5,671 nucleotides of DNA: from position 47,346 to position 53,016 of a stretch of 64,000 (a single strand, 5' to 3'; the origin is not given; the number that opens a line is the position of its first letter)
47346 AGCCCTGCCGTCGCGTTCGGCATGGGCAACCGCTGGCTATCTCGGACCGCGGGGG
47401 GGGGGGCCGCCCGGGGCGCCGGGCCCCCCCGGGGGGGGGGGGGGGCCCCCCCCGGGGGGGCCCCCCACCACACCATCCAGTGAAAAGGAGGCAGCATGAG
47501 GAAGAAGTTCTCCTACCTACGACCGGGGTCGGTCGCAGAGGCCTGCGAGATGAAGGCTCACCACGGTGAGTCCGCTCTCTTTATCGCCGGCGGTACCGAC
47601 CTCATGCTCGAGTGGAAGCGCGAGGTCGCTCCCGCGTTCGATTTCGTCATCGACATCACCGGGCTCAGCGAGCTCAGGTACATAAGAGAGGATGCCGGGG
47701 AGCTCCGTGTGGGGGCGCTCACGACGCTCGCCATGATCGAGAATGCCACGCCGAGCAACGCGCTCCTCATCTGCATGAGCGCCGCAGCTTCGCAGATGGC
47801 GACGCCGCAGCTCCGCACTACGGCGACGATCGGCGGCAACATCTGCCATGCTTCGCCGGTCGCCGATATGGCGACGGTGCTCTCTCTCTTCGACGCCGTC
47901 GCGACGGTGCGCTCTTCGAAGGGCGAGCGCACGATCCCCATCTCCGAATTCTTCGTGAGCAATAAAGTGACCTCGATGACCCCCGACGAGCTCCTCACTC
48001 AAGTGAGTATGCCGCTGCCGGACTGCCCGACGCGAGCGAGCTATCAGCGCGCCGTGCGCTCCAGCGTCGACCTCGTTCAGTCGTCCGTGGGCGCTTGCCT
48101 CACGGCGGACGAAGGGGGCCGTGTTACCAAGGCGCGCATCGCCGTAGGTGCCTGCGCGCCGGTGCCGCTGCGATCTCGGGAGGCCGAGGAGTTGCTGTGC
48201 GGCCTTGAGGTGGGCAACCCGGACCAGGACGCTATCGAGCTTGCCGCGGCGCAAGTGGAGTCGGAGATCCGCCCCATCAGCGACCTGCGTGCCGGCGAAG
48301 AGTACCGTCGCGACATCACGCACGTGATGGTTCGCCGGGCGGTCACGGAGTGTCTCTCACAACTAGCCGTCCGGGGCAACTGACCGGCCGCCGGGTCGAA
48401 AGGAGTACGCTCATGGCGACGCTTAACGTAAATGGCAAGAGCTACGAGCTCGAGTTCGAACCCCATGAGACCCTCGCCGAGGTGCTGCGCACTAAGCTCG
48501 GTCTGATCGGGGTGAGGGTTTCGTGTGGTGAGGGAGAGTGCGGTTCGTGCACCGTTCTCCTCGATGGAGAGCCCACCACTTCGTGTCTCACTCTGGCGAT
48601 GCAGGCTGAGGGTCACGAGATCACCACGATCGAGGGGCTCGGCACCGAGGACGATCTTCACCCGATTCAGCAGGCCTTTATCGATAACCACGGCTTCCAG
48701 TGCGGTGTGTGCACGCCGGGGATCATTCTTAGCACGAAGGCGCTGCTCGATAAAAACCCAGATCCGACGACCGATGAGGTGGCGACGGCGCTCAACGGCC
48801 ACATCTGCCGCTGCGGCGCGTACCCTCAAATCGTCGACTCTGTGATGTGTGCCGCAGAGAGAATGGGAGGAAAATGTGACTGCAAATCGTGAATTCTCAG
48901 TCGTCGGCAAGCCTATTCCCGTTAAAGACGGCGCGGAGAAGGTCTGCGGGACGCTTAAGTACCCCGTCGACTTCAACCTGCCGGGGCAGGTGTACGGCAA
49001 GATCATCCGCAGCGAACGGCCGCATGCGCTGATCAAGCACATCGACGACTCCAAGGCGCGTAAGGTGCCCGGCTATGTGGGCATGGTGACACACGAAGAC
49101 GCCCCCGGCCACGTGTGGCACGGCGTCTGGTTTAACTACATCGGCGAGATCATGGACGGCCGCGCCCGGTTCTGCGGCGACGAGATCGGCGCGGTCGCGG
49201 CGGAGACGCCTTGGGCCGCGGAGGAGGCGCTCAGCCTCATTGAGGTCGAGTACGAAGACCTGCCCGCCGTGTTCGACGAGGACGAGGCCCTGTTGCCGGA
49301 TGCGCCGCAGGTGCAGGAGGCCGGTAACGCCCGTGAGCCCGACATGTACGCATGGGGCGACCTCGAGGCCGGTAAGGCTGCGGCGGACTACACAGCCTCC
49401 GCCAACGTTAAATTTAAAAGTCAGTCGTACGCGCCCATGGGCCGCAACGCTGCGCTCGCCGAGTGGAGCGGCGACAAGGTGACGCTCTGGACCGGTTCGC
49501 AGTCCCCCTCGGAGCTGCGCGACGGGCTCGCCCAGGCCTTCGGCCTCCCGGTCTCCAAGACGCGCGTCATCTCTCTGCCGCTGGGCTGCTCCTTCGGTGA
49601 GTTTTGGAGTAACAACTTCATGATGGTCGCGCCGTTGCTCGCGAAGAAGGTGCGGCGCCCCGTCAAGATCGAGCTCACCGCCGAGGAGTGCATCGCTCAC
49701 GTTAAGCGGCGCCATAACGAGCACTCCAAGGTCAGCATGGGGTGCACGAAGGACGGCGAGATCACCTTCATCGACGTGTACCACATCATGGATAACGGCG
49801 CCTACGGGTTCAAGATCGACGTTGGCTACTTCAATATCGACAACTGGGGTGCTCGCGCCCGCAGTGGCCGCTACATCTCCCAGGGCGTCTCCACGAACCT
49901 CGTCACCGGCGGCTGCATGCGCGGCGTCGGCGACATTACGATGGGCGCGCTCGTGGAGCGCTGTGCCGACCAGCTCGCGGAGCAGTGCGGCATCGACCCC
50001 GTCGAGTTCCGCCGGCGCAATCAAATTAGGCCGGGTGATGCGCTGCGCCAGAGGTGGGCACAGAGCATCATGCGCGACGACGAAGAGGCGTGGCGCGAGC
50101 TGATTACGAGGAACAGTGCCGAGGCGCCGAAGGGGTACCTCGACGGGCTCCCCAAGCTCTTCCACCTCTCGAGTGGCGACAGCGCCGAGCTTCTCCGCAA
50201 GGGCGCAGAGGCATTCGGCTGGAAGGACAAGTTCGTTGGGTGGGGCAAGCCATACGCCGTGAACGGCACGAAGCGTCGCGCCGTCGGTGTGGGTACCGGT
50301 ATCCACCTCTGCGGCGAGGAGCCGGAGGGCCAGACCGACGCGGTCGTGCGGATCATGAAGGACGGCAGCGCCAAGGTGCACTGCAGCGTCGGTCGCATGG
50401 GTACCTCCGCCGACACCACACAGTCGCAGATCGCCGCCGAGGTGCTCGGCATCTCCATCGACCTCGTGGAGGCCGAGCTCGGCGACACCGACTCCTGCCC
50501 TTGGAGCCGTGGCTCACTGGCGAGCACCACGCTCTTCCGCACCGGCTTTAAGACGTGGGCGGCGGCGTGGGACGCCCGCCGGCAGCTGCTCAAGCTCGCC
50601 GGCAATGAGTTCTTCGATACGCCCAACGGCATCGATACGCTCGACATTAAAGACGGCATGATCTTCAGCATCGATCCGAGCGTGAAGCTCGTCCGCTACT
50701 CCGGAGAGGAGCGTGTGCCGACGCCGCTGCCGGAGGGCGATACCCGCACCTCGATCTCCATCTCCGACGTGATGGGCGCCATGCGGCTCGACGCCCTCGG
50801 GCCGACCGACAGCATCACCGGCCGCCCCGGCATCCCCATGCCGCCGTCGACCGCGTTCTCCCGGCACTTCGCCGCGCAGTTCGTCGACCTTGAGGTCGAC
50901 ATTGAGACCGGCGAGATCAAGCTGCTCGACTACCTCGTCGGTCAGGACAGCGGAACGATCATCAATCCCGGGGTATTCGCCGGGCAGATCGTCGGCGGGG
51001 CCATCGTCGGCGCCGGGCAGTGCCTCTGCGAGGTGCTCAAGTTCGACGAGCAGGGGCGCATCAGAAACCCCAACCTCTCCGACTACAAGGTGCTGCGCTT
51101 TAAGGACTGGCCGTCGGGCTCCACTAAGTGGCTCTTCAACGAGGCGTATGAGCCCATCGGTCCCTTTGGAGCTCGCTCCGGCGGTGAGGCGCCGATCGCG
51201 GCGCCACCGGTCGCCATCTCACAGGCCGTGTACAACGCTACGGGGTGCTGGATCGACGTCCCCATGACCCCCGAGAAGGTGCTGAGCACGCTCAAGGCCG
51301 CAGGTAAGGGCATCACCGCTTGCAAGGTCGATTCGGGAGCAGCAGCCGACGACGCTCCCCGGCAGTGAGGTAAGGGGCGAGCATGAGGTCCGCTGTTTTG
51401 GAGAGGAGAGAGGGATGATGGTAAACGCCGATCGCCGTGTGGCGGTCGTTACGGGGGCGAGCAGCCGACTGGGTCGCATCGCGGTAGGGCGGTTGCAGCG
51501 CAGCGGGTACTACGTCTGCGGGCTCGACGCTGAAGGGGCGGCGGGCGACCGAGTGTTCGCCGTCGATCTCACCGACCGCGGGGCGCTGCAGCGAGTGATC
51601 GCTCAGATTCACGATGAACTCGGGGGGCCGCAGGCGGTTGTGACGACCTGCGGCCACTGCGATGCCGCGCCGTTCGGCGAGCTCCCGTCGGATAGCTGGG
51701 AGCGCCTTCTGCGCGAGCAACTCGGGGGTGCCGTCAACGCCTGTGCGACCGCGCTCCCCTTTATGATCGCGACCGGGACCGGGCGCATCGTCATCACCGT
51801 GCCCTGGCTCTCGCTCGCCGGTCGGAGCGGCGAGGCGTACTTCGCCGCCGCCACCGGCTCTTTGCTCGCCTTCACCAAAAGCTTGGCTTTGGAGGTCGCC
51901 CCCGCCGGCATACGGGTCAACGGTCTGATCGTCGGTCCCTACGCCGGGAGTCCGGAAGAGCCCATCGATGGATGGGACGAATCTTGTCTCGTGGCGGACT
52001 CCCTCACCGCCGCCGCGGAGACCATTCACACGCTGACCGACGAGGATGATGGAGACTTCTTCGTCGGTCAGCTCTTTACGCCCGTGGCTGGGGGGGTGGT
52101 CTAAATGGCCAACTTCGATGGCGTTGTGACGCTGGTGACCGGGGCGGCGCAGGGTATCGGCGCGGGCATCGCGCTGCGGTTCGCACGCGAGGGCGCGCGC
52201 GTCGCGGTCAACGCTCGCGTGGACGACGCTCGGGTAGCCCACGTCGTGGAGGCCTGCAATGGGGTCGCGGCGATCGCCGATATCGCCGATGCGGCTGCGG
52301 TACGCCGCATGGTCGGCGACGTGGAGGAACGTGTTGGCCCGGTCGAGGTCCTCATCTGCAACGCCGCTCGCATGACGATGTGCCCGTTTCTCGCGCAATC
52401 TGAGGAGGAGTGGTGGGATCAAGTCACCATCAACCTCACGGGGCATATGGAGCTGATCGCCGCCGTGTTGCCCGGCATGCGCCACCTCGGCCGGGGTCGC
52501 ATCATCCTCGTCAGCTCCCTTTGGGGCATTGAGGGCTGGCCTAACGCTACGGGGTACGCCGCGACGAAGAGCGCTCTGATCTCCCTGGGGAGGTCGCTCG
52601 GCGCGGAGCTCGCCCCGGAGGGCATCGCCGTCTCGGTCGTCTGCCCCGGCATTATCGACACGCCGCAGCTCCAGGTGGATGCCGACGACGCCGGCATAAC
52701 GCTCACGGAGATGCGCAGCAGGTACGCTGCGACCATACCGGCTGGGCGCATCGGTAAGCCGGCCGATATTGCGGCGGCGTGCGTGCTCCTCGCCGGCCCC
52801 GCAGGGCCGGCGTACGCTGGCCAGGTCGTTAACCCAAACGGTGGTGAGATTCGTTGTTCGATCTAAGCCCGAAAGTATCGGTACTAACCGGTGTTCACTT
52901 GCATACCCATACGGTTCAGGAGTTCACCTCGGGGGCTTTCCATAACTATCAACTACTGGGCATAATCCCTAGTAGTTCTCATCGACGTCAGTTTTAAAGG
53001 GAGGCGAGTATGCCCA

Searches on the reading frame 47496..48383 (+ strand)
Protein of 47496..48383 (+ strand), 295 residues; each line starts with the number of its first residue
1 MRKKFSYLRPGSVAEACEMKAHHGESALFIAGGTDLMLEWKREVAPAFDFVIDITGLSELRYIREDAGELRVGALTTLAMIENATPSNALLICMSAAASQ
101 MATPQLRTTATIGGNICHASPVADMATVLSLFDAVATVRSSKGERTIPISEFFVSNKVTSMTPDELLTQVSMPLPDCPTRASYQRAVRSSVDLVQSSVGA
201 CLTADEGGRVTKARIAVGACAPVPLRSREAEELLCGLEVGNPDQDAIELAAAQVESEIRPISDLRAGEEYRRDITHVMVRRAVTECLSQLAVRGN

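Call 21: search_protein_families(library=pfam, max_evalue=0.00001, proteins=[window:47496-48383:+])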
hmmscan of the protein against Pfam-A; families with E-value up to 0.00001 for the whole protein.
window:47496-48383:+ (295 aa): 2 families
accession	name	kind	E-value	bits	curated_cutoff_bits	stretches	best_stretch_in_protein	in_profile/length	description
PF00941.27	FAD_binding_5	-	5.6e-46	156.9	27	1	4-174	2-169/170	FAD binding domain in molybdopterin dehydrogenase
PF03450.22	CO_deh_flav_C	-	4.3e-18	65.8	25.5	1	182-285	2-101/102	CO dehydrogenase flavoprotein C-terminal domain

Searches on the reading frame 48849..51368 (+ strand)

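Call 21: search_protein_families(library=pfam, max_evalue=0.00001, proteins=[window:48849-51368:+])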
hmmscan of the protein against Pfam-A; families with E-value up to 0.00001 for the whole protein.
window:48849-51368:+ (839 aa): 3 families
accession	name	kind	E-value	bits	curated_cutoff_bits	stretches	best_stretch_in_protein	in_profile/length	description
PF20256.3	MoCoBD_2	-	3.1e-48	165.1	27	1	472-755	20-283/283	Molybdopterin cofactor-binding domain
PF02738.23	MoCoBD_1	-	2.5e-46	158.2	27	1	167-391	13-243/244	Molybdopterin cofactor-binding domain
PF01315.27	Ald_Xan_dh_C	-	1.2e-23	84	31.3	1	34-139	2-110/110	Aldehyde oxidase and xanthine dehydrogenase, a/b hammerhead domain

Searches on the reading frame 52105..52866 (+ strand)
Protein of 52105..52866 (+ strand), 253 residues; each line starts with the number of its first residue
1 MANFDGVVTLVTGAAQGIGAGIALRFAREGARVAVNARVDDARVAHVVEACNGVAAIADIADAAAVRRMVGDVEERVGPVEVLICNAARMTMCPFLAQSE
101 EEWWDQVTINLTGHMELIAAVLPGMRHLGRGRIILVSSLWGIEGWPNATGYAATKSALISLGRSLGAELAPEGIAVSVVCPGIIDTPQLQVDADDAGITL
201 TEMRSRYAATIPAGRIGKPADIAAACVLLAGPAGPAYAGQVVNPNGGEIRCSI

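Call 21: search_protein_families(library=pfam, max_evalue=0.00001, proteins=[window:52105-52866:+])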
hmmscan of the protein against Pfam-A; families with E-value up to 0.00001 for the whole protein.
window:52105-52866:+ (253 aa): 3 families
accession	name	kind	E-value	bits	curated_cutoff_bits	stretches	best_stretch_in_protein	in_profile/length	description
PF13561.12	adh_short_C2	-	3e-47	161.6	27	1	13-247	1-234/236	Enoyl-(Acyl carrier protein) reductase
PF00106.31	adh_short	-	4.6e-47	160.5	26.6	1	8-190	2-188/195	short chain dehydrogenase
PF08659.16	KR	-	1.9e-09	38.1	22.6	1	9-161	3-159/180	KR domain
